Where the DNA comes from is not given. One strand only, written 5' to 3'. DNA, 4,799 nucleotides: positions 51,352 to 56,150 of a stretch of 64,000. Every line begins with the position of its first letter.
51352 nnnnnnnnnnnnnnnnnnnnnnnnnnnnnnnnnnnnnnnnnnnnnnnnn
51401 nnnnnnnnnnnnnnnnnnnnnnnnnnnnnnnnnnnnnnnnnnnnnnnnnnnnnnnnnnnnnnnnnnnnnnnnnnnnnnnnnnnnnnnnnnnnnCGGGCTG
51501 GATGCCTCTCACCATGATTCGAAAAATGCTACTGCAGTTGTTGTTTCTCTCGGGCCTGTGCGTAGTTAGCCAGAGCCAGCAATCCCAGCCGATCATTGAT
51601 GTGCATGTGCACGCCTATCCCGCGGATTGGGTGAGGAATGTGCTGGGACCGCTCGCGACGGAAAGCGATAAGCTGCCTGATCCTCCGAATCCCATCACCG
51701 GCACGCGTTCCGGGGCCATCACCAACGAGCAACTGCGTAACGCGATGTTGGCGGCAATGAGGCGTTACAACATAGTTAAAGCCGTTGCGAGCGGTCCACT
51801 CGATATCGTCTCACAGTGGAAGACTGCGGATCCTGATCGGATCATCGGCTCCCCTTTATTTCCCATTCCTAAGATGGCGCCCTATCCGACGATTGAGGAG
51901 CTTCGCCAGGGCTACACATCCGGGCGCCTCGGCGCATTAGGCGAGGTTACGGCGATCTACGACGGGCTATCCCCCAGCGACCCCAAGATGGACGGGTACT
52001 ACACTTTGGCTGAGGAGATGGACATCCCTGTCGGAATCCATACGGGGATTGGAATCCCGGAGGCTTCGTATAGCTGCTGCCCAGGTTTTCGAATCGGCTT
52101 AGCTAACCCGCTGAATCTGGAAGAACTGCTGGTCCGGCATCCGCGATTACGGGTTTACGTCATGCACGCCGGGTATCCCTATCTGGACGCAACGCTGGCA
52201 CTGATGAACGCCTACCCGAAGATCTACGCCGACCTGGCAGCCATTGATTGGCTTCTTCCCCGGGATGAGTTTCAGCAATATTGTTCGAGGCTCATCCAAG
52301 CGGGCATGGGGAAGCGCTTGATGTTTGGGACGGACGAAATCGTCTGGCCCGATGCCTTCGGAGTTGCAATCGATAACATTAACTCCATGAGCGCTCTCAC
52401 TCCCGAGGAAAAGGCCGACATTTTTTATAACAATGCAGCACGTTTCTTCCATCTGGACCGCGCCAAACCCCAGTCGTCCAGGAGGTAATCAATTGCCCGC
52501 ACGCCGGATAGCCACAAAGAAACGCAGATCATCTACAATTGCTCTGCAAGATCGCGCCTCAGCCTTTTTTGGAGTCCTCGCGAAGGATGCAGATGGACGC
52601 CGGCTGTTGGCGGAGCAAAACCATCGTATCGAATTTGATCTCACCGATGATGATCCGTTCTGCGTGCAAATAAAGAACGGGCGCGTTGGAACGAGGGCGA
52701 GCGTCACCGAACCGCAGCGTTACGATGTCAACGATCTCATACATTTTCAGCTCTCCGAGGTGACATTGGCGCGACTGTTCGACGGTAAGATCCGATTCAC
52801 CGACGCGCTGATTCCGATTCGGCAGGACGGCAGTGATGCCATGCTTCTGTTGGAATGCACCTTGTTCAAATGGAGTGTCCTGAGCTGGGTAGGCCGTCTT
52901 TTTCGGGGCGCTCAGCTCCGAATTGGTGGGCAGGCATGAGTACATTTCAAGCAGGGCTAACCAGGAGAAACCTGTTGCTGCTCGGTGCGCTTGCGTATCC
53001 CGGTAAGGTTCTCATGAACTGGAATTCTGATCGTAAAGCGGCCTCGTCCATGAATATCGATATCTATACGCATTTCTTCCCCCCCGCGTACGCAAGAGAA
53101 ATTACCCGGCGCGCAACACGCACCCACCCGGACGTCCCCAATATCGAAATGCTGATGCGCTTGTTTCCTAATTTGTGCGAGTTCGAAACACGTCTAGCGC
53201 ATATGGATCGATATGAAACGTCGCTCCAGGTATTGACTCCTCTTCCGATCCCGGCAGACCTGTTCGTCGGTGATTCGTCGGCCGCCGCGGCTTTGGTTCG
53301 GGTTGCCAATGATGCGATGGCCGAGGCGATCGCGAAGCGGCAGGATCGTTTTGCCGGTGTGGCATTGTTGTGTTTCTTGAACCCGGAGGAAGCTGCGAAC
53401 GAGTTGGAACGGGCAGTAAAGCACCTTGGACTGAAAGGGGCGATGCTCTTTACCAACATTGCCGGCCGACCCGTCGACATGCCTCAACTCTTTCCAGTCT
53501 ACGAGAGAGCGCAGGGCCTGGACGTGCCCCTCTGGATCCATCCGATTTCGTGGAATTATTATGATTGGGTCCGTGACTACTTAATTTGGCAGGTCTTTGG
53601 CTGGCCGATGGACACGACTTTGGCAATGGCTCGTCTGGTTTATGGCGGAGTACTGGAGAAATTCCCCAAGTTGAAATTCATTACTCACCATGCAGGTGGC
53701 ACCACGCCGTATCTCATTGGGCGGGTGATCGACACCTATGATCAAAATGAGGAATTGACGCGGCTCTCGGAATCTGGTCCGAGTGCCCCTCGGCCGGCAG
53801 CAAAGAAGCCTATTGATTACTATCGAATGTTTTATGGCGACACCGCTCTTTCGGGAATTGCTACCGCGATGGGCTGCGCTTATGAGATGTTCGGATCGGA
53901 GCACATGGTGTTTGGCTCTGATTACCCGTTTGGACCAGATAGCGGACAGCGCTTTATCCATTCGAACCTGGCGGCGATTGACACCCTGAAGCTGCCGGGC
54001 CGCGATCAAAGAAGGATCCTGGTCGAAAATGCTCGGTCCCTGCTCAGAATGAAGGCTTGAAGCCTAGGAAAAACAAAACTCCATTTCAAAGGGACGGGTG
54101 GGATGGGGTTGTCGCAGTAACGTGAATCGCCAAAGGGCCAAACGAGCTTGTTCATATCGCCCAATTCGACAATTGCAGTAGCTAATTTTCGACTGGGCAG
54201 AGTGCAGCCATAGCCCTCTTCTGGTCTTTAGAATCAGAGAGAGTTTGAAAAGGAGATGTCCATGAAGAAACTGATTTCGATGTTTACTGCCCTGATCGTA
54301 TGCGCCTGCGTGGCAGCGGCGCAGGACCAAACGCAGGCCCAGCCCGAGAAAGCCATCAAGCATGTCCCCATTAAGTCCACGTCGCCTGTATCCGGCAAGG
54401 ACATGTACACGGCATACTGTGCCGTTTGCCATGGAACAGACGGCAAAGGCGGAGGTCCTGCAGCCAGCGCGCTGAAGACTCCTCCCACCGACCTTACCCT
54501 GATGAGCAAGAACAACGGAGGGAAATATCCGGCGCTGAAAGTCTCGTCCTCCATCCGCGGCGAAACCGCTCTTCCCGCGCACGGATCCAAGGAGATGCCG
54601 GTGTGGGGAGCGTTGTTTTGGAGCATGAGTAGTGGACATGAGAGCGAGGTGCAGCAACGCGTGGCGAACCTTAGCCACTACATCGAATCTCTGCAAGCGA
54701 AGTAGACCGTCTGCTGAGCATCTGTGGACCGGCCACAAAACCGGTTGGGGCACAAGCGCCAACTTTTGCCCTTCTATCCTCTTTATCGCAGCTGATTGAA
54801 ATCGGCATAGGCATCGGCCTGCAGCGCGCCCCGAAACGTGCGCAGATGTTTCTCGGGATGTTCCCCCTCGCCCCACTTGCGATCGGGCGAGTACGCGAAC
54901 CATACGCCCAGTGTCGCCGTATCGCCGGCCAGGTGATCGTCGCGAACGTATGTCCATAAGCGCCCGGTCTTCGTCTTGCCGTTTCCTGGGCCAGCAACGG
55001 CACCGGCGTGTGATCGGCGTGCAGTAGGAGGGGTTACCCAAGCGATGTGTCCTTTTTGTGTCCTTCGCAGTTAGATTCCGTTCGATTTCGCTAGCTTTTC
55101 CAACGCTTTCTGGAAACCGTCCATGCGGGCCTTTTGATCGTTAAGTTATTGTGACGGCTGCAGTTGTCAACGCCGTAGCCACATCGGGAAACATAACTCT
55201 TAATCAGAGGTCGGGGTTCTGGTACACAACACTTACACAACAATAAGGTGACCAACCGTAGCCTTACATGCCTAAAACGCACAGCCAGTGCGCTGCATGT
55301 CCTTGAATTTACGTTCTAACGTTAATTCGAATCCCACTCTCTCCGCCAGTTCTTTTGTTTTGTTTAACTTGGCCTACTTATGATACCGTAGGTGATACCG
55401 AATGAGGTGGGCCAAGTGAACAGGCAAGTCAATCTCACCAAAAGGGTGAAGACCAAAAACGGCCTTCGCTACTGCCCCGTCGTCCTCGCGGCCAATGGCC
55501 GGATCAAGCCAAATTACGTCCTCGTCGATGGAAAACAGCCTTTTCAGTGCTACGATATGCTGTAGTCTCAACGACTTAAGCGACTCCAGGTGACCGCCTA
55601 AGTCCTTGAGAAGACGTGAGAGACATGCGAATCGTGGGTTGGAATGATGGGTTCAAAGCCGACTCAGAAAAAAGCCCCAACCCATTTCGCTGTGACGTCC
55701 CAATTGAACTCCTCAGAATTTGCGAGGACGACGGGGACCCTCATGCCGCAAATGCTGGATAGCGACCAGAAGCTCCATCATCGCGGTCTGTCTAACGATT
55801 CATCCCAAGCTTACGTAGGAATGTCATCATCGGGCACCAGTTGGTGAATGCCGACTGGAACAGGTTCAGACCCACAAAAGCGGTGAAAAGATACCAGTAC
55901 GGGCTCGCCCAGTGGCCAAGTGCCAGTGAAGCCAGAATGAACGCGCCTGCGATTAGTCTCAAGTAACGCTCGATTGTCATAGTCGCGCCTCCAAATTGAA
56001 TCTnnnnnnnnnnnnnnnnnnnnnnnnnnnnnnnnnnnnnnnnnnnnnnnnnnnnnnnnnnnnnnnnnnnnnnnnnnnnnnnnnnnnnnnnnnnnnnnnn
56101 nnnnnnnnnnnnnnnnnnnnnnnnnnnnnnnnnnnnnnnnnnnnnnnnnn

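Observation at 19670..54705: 35-kb hydrolase-dominated catabolic supercluster that matches no described pathway (candidate N-heterocycle / cyclic-amide degradation system)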

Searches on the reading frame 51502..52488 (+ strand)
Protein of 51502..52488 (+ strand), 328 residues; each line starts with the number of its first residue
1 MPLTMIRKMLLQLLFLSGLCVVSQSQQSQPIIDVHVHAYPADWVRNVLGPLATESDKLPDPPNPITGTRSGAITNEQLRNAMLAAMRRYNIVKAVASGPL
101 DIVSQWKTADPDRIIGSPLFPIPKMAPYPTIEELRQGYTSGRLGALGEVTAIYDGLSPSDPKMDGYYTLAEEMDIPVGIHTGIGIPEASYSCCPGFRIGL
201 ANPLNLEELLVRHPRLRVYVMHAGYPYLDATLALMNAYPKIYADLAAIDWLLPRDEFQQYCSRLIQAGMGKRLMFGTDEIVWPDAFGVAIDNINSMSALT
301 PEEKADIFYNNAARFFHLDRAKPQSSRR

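Call 5: search_protein_families(library=pfam, proteins=[window:51502-52488:+])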
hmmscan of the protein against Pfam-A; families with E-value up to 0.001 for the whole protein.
window:51502-52488:+ (328 aa): 1 family
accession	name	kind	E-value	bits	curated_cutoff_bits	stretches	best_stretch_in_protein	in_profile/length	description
PF04909.20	Amidohydro_2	-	1.5e-29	104.2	26.4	1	32-318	1-289/289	Amidohydrolase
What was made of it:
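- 51502..52488 (+): g24: exported Amidohydro_2 with a Sec-type leader; HxH retained. An orphan subfamily. PF04909 (call 5).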

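Call 8: search_protein_families(library=ncbifam, proteins=[window:51502-52488:+], max_evalue=0.00001)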
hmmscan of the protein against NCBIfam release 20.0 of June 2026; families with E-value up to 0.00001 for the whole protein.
window:51502-52488:+ (328 aa): 0 families

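Call 33: search_solved_structures(query=window:51502-52488:+, max_evalue=0.001)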
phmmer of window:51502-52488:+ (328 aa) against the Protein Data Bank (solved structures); distinct sequences matched with E-value up to 0.001: 1.
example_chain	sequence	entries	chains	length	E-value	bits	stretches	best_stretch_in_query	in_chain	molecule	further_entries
2qpx_A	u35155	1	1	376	0.00046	22.8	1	174-291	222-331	Predicted metal-dependent hydrolase of the TIM-barrel fold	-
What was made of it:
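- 51502..52488 (+): Only PDB hit is at 5e-4 (call 33).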

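Call 34: find_encoding_contigs(protein=window:51502-52488:+, flank=10000, max_places=3)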
Protein window:51502-52488:+ (328 aa): 24 contigs read that carry it; 3 places shown.
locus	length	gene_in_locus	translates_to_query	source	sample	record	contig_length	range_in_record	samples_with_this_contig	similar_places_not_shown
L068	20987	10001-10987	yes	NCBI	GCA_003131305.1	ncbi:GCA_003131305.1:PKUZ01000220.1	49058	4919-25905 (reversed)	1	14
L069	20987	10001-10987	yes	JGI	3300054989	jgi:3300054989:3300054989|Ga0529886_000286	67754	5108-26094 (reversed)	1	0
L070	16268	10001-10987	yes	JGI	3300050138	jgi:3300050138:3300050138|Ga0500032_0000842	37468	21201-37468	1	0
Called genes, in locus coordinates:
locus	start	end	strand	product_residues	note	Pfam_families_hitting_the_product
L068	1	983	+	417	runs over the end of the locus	PF02515:CoA_transf_3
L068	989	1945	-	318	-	PF00392:GntR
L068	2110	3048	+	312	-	PF00682:HMGL-like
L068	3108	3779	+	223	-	PF00857:Isochorismatase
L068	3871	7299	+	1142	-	PF13620:CarboxypepD_reg, PF13715:CarbopepD_reg_2 (faint), PF25183:OMP_b-brl_4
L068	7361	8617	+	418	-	PF01321:Creatinase_N (weak), PF00557:Peptidase_M24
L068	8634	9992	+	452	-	PF01321:Creatinase_N, PF00557:Peptidase_M24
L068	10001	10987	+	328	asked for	PF04909:Amidohydro_2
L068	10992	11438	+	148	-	-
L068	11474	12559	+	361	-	PF04909:Amidohydro_2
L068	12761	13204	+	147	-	PF00034:Cytochrom_C (weak), PF13442:Cytochrome_CBB3 (faint)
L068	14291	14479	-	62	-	PF11127:YgaP-like_TM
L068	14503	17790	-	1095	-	PF00873:ACR_tran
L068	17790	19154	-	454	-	PF25919:BSH_CusB (faint), PF25917:BSH_RND, PF25973:BSH_CzcB, PF25876:HH_MFP_RND (weak), PF25954:Beta-barrel_RND_2, PF25967:RND-MFP_C (weak), PF25989:YknX_C (weak)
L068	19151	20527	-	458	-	PF02321:OEP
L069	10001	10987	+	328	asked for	PF04909:Amidohydro_2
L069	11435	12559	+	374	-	PF04909:Amidohydro_2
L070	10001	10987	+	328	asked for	PF04909:Amidohydro_2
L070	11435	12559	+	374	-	PF04909:Amidohydro_2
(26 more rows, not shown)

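Call 69: search_protein_families(library=pfam, proteins=[window:51502-52488:+], max_evalue=1)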
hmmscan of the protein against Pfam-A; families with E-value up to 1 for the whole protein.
window:51502-52488:+ (328 aa): 1 family
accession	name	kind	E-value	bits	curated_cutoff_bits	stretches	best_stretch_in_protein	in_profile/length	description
PF04909.20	Amidohydro_2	-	1.5e-29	104.2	26.4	1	32-318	1-289/289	Amidohydrolase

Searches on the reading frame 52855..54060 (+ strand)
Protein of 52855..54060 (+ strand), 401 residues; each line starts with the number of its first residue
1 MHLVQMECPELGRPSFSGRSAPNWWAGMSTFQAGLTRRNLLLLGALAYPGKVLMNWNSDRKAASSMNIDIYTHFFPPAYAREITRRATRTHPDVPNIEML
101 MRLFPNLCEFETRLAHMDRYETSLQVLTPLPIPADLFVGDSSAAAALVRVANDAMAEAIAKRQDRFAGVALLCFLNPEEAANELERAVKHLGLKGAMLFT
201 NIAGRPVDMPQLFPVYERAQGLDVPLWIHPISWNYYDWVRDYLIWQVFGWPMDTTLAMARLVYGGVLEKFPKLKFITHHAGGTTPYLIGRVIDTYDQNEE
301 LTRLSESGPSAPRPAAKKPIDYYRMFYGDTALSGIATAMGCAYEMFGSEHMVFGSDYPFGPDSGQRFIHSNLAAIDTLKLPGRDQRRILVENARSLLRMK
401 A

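Call 5: search_protein_families(library=pfam, proteins=[window:52855-54060:+])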
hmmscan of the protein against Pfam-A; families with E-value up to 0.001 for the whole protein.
window:52855-54060:+ (401 aa): 1 family
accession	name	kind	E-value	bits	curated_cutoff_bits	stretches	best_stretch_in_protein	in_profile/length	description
PF04909.20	Amidohydro_2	-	1.6e-38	133.6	26.4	1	113-398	24-288/289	Amidohydrolase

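Call 8: search_protein_families(library=ncbifam, proteins=[window:52855-54060:+], max_evalue=0.00001)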
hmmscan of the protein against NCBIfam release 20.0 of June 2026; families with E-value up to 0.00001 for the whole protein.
window:52855-54060:+ (401 aa): 0 families

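Call 32: search_solved_structures(query=window:52855-54060:+, max_evalue=0.001)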
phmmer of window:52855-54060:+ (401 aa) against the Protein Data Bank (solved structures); distinct sequences matched with E-value up to 0.001: 45.
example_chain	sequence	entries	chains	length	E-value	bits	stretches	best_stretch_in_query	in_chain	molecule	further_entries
3ij6_A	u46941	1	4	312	3.4e-32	114.9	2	66-297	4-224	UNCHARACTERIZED METAL-DEPENDENT HYDROLASE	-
4igm_A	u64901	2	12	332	4e-32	114.7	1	106-360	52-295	2-amino-3-carboxymuconate-6-semialdehyde decarboxylase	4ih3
4ofc_A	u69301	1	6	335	4.1e-32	114.7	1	106-360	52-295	2-amino-3-carboxymuconate-6-semialdehyde decarboxylase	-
2wm1_A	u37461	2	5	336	4.2e-32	114.6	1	106-360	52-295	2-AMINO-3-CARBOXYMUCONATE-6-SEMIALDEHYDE DECARBOXYLASE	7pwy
4ign_A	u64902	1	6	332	5e-32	114.4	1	106-360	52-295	2-amino-3-carboxymuconate-6-semialdehyde decarboxylase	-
3s4t_A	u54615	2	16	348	5e-28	101.2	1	111-380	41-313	Amidohydrolase 2 | Gamma-resorcylate decarboxylase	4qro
4icm_A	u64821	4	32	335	7.1e-26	94.1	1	112-363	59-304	5-carboxyvanillate decarboxylase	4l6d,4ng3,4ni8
2dvt_A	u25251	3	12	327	2.9e-24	88.8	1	111-388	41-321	Thermophilic reversible gamma-resorcylate decarboxylase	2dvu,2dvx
4inf_A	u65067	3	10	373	5.9e-23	84.5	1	110-394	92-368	METAL-DEPENDENT HYDROLASE | 5-Carboxyvanillate Decarboxylase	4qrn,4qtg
4qs5_A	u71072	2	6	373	2.9e-22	82.2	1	110-394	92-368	Ligw2 Decarboxylase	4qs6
7wmb_A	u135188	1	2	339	1.8e-21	79.6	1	112-395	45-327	Amidohydrolase 2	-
7wkm_A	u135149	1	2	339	1.8e-21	79.6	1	112-395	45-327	Amidohydrolase 2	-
7a19_A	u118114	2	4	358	2.2e-21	79.4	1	112-395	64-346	Amidohydrolase 2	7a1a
7wjr_A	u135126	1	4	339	2.3e-21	79.3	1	112-395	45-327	2,3-dihydroxybenzoate decarboxylase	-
7wkl_A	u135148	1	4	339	4.5e-21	78.3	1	112-395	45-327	Amidohydrolase 2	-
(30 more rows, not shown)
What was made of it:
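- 52936..54060 (+): g26: ACMSD/LigW/gamma-resorcylate-decarboxylase-class Amidohydro_2 with Y-x-H instead of H-x-H. A Tat-like leader is seen only in this genome, so its localisation is uncertain. PDB ACMSD at 4e-32, plus gamma-resorcylate decarboxylase, LigW and IDCase (call 32).
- On ACMSD-class Amidohydro_2 decarboxylase (g26): ACMSD matches at 4e-32 (call 32).
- g26 belongs to the decarboxylase class of Amidohydro_2 (call 32).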

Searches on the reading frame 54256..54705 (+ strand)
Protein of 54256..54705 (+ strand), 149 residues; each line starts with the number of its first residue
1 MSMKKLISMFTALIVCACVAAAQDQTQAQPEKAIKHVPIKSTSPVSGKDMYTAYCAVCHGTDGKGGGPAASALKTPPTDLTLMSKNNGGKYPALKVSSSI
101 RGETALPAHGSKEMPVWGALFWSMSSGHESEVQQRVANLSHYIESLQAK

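Call 5: search_protein_families(library=pfam, proteins=[window:54256-54705:+])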
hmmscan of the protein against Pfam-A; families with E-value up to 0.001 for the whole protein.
window:54256-54705:+ (149 aa): 2 families
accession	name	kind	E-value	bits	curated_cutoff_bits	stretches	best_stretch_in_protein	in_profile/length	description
PF00034.26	Cytochrom_C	-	3e-06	28.9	21.3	1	47-146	4-89/90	Cytochrome c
PF13442.11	Cytochrome_CBB3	-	9.5e-06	26.3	27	1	46-90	5-47/68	Cytochrome C oxidase, cbb3-type, subunit III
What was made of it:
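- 54256..54705 (+): g28: small exported cytochrome c. Membership is doubtful. PF00034 at 3e-6 (call 5).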

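Call 8: search_protein_families(library=ncbifam, proteins=[window:54256-54705:+], max_evalue=0.00001)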
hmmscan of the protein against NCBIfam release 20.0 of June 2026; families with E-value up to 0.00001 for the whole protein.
window:54256-54705:+ (149 aa): 0 families

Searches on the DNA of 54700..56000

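Call 78: search_rna_families(source=window, start=54700, end=56000, threshold=evalue, max_evalue=1)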
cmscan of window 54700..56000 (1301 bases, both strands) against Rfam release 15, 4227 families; matches with E-value up to 1: 0.
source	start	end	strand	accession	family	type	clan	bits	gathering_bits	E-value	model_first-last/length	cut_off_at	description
